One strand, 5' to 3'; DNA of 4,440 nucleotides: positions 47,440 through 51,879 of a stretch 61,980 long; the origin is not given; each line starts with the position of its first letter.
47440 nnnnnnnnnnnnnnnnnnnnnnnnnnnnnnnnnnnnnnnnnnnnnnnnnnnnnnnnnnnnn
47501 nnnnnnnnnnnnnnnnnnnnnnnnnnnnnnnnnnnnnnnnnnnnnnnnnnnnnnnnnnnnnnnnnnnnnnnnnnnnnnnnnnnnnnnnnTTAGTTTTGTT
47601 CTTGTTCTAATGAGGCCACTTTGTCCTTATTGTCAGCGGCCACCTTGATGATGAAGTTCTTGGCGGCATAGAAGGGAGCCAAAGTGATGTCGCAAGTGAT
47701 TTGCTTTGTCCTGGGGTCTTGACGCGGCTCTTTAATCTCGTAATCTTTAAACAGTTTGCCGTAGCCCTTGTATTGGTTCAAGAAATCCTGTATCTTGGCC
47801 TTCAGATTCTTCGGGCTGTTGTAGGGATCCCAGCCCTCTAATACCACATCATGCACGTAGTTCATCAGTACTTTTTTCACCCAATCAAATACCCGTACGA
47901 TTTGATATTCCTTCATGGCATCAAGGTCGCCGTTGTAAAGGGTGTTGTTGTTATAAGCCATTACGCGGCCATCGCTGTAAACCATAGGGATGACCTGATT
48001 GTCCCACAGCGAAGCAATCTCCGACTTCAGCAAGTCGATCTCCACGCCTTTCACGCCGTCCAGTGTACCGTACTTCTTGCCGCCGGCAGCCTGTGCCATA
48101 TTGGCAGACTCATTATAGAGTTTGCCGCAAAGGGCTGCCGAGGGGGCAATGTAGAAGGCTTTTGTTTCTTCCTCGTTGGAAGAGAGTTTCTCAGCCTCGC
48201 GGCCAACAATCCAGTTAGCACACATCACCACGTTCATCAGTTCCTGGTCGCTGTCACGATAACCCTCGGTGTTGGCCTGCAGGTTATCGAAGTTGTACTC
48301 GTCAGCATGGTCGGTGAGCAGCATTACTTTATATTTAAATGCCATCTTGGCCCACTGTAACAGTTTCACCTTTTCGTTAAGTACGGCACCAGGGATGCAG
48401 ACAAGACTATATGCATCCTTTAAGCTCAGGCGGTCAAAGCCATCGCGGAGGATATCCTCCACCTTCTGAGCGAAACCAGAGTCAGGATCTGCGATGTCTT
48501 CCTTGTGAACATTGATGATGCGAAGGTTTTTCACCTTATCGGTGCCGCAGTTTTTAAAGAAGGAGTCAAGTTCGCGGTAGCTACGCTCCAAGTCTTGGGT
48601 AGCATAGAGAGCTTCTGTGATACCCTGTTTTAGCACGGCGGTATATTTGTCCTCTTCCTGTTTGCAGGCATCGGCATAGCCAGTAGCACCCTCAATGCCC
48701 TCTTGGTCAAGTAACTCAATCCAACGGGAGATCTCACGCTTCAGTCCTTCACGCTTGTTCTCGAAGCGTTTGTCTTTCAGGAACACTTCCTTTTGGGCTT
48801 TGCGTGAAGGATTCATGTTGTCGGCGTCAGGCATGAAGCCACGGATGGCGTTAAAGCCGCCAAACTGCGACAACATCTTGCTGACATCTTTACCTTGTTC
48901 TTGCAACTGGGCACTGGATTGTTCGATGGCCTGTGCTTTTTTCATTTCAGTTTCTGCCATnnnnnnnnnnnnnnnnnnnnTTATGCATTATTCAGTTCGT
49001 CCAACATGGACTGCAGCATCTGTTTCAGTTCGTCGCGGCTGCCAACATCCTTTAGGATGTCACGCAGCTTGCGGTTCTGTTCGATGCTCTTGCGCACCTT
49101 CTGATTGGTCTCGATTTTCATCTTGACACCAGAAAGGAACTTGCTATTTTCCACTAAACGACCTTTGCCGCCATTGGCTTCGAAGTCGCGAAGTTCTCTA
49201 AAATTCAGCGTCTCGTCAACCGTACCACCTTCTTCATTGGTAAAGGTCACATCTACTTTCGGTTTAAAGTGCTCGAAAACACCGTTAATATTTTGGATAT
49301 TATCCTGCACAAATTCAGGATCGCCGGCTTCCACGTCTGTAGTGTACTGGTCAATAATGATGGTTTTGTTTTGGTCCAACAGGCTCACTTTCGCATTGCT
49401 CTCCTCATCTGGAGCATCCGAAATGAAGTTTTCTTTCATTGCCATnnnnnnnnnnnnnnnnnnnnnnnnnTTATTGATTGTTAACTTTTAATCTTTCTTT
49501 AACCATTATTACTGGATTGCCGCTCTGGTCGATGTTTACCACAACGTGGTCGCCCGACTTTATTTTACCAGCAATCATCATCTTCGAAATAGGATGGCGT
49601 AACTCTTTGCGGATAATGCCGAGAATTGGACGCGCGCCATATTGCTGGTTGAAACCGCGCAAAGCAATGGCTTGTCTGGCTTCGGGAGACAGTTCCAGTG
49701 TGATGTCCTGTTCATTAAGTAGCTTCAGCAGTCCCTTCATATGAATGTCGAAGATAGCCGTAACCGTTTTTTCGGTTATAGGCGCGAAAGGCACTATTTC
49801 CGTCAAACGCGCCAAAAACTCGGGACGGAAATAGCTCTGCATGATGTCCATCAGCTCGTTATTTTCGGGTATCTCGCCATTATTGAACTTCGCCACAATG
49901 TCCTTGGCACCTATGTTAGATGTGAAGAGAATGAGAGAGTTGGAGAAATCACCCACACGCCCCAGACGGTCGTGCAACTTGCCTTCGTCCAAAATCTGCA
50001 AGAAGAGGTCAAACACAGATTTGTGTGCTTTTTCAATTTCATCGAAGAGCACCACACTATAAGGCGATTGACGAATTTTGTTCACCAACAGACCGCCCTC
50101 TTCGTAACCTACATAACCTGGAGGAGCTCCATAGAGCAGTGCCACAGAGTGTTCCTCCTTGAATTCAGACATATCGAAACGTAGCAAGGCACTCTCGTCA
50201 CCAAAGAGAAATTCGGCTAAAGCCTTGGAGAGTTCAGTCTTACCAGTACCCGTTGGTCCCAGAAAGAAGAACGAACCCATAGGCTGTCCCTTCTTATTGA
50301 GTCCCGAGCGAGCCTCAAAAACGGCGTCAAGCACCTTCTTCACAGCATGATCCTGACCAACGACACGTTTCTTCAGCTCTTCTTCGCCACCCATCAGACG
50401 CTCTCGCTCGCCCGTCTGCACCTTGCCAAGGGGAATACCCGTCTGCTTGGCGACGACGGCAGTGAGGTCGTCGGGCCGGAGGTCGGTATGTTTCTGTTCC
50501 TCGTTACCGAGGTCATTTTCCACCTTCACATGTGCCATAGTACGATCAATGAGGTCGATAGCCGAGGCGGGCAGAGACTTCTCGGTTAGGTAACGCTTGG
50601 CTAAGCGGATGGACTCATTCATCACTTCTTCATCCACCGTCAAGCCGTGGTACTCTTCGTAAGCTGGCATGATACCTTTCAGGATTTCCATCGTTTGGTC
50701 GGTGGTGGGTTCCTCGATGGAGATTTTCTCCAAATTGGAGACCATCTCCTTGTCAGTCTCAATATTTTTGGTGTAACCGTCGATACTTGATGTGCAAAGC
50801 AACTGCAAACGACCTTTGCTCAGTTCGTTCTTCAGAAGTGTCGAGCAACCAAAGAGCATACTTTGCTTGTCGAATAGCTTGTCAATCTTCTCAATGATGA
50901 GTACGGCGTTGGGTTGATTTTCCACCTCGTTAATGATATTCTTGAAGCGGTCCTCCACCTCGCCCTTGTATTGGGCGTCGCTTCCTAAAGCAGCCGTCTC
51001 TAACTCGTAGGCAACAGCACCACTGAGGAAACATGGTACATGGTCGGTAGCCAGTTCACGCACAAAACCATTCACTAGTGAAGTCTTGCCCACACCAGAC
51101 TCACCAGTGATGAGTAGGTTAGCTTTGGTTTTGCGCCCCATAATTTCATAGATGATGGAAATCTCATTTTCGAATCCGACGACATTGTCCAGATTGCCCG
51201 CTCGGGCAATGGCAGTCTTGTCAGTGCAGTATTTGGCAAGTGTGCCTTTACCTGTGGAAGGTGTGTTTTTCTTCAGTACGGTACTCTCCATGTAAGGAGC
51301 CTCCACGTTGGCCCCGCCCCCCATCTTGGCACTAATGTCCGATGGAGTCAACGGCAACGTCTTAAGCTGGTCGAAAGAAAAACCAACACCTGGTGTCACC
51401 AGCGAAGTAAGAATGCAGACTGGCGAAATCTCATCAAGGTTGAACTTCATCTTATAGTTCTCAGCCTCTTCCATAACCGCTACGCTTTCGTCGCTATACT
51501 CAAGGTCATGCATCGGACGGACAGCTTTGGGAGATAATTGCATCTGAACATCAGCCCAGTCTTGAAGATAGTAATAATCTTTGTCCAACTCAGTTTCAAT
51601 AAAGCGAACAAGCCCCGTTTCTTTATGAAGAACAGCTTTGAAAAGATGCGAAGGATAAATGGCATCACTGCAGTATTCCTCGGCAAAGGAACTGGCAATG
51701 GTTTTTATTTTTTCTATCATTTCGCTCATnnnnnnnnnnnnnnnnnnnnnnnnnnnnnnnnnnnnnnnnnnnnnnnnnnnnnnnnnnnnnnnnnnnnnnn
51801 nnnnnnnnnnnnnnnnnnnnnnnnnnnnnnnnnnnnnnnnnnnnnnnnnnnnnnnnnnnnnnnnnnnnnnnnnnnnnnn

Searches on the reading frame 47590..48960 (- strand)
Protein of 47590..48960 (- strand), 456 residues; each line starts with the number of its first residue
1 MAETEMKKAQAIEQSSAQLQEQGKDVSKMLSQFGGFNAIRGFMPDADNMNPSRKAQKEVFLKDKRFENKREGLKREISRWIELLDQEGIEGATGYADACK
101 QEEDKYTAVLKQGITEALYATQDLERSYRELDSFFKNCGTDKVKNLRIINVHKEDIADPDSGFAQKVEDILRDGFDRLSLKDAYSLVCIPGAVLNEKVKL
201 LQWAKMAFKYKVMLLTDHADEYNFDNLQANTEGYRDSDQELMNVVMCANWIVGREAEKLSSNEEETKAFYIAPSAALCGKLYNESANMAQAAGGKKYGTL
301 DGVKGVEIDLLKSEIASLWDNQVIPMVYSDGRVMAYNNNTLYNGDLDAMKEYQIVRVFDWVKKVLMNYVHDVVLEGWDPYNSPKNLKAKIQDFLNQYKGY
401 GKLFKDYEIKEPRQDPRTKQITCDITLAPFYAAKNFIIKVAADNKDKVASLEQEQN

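Call 5: search_protein_families(library=pfam, proteins=[window:47590-48960:-], max_evalue=0.1)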
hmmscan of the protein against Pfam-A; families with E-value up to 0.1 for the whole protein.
window:47590-48960:- (456 aa): 1 family
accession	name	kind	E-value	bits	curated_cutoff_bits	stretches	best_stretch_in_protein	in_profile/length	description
PF17541.7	TssC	-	3.9e-99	332.9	25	1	26-450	4-423/430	Type VI secretion system, TssC, VipB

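Call 15: search_protein_families(library=ncbifam, proteins=[window:47590-48960:-], max_evalue=0.01)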
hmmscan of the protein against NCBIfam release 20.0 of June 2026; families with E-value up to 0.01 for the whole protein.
window:47590-48960:- (456 aa): 0 families

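Call 43: find_homologous_proteins(query=window:47590-48960:-, max_evalue=1e-20)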
Query window:47590-48960:- (456 aa): 1752 proteins with E <= 1e-20 among 8000 candidates; the best 120 are listed.
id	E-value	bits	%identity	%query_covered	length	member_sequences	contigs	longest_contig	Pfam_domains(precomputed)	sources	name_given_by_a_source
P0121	1.5e-295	998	97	100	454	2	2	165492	PF17541.8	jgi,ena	-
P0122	7.6e-269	910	89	99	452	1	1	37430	PF17541.8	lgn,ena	-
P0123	2.7e-260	882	87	98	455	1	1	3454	PF17541.8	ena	-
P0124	1.2e-257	873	84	99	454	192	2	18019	PF17541.8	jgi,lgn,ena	jgi:hypothetical protein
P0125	2.9e-254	862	84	99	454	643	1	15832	PF17541.8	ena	-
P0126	6.6e-254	861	83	99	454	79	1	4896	PF17541.8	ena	-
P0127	1.2e-253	860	84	99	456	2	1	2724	PF17541.8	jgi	-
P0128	3.3e-252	855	83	96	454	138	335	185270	PF17541.8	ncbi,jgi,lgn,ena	jgi:hypothetical protein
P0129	1.0e-251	854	83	96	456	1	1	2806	PF17541.8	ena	-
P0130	1.2e-251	853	84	96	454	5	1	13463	PF17541.8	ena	-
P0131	3.2e-251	852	83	98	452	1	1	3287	PF17541.8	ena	-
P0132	5.1e-251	851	83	96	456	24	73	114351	PF17541.8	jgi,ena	-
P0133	9.9e-251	850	83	96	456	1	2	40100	PF17541.8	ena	-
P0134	1.3e-250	850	81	99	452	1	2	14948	PF17541.8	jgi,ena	-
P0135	1.3e-250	850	83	96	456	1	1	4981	PF17541.8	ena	-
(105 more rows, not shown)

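Call 44: find_encoding_contigs(protein=P0128, flank=10000, max_places=3)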
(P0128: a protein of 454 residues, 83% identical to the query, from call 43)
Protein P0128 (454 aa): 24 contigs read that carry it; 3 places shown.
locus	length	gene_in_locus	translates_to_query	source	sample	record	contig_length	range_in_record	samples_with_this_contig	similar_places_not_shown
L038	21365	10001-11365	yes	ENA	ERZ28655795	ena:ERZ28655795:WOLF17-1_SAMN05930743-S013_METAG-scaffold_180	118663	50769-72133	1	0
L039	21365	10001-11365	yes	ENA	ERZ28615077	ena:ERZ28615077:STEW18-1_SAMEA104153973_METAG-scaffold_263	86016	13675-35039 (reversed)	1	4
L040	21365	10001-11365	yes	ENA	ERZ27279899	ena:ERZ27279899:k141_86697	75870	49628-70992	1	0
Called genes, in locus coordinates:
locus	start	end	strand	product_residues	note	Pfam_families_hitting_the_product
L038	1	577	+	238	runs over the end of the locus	-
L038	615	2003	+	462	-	PF13448:DUF4114 (faint)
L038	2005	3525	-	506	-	PF02743:dCache_1 (weak), PF22673:MCP-like_PDC_1, PF07228:SpoIIE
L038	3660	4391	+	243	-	PF00483:NTP_transferase, PF12804:NTP_transf_3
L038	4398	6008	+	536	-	PF00117:GATase, PF07722:Peptidase_C26, PF02540:NAD_synthase (weak), PF00958:GMP_synt_C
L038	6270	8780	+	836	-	PF00158:Sigma54_activat (faint), PF13191:AAA_16 (faint), PF00004:AAA (weak), PF17871:AAA_lid_9, PF00004:AAA (weak), PF07724:AAA_2, PF07728:AAA_5, PF10431:ClpB_D2-small, +6 more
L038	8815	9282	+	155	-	-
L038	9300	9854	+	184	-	PF12833:HTH_18, PF00165:HTH_AraC (weak)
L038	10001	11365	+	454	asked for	PF17541:TssC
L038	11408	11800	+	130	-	PF17642:TssD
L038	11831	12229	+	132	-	PF17642:TssD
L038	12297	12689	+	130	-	PF14107:DUF4280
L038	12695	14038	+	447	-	PF08308:PEGA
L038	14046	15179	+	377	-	PF00899:ThiF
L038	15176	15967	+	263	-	-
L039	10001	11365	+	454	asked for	PF17541:TssC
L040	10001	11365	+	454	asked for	PF17541:TssC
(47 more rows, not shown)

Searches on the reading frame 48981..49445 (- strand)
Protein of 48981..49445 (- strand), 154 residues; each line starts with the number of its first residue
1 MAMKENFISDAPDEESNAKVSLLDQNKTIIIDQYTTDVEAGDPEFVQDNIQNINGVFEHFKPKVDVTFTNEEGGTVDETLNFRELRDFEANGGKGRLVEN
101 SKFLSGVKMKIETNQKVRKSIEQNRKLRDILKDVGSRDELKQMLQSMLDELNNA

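Call 5: search_protein_families(library=pfam, proteins=[window:48981-49445:-], max_evalue=0.1)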
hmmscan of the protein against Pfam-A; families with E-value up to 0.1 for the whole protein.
window:48981-49445:- (154 aa): 1 family
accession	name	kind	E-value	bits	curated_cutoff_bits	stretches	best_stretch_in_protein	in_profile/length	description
PF05591.17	T6SS_VipA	-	0.0038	17.5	24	1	40-143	47-153/155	Type VI secretion system, VipA, VC_A0107 or Hcp2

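Call 15: search_protein_families(library=ncbifam, proteins=[window:48981-49445:-], max_evalue=0.01)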
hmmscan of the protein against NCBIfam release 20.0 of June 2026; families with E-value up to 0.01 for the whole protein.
window:48981-49445:- (154 aa): 1 family
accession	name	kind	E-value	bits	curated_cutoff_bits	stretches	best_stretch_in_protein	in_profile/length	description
NF042958.1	phage_res_AbiGII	equivalog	0.0087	15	275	1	44-138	158-248/396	abortive phage resistance protein AbiGII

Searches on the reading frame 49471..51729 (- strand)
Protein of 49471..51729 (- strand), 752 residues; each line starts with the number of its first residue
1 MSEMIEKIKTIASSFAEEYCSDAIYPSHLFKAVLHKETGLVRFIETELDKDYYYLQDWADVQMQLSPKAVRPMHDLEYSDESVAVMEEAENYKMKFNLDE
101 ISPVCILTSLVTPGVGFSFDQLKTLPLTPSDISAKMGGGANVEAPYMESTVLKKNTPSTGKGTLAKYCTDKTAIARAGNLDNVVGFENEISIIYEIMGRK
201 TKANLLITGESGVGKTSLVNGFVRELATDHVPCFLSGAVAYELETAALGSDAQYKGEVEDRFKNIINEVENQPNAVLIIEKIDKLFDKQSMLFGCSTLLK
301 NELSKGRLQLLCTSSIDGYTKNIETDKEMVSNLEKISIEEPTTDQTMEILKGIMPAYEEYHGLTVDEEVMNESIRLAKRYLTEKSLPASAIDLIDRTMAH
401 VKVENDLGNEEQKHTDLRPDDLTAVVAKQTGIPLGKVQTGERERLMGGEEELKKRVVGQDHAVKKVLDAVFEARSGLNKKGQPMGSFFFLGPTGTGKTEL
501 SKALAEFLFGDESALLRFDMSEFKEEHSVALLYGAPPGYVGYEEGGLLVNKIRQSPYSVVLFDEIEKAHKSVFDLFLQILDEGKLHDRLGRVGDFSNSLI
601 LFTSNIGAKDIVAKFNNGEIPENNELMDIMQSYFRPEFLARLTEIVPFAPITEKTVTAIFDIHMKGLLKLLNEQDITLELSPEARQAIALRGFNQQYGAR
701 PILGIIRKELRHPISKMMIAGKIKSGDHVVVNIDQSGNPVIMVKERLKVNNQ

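Call 16: search_protein_families(library=ncbifam, proteins=[window:49471-51729:-], max_evalue=0.01)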
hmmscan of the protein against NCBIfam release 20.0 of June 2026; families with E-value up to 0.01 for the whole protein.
window:49471-51729:- (752 aa): 32 families (the best 25 are shown)
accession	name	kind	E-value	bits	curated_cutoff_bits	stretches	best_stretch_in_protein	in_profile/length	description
TIGR03346.1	chaperone_ClpB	equivalog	7.8e-178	593.5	1232.1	2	415-735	526-847/853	ATP-dependent chaperone ClpB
TIGR02639.1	ClpA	equivalog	5.6e-161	537.3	993.15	1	2-732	2-733/734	ATP-dependent Clp protease ATP-binding subunit ClpA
TIGR03345.1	VI_ClpV1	equivalog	3.1e-143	479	884.95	2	420-721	532-838/852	type VI secretion system ATPase TssH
NF008118.0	PRK10865.1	equivalog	5.2e-139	464.6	1417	2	421-735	535-850/857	ATP-dependent chaperone ClpB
NF033606.1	heat_AAA_ClpK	exception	1.3e-131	440.3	1900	2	417-743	576-908/949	heat shock survival AAA family ATPase ClpK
NF033607.0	disagg_AAA_ClpG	exception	1.8e-124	416.7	1900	2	412-734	550-877/932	AAA family protein disaggregase ClpG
NF008263.0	PRK11034.1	equivalog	7.5e-121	404.4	1350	1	155-739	160-741/758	ATP-dependent Clp protease ATP-binding subunit ClpA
NF003745.1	PRK05342.1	equivalog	5.3e-14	51.9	359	2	616-717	278-383/418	ATP-dependent Clp protease ATP-binding subunit ClpX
TIGR00382.1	clpX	equivalog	1.1e-09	37.9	370.75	1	617-712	285-384/414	ATP-dependent protease ATP-binding subunit ClpX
NF001679.0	PRK00440.1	equivalog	2.5e-08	33.4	303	1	176-230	13-67/322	replication factor C small subunit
NF009067.0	PRK12402.1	equivalog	4.2e-08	32.5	317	1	176-268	10-97/340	replication factor C small subunit 2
NF005304.0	PRK06835.1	equivalog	3.2e-07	29.8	215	0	463-516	165-215/330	ATP-binding protein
TIGR03420.1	DnaA_homol_Hda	equivalog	1e-05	25.2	194.8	0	191-272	27-109/226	DnaA regulatory inactivator Hda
TIGR00764.1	lon_rel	equivalog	1.4e-05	23.9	516.6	0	451-510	15-63/608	ATP-dependent protease LonB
TIGR02928.1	TIGR02928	subfamily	1.7e-05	23.9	181.3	0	192-229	30-67/366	orc1/cdc6 family replication initiation protein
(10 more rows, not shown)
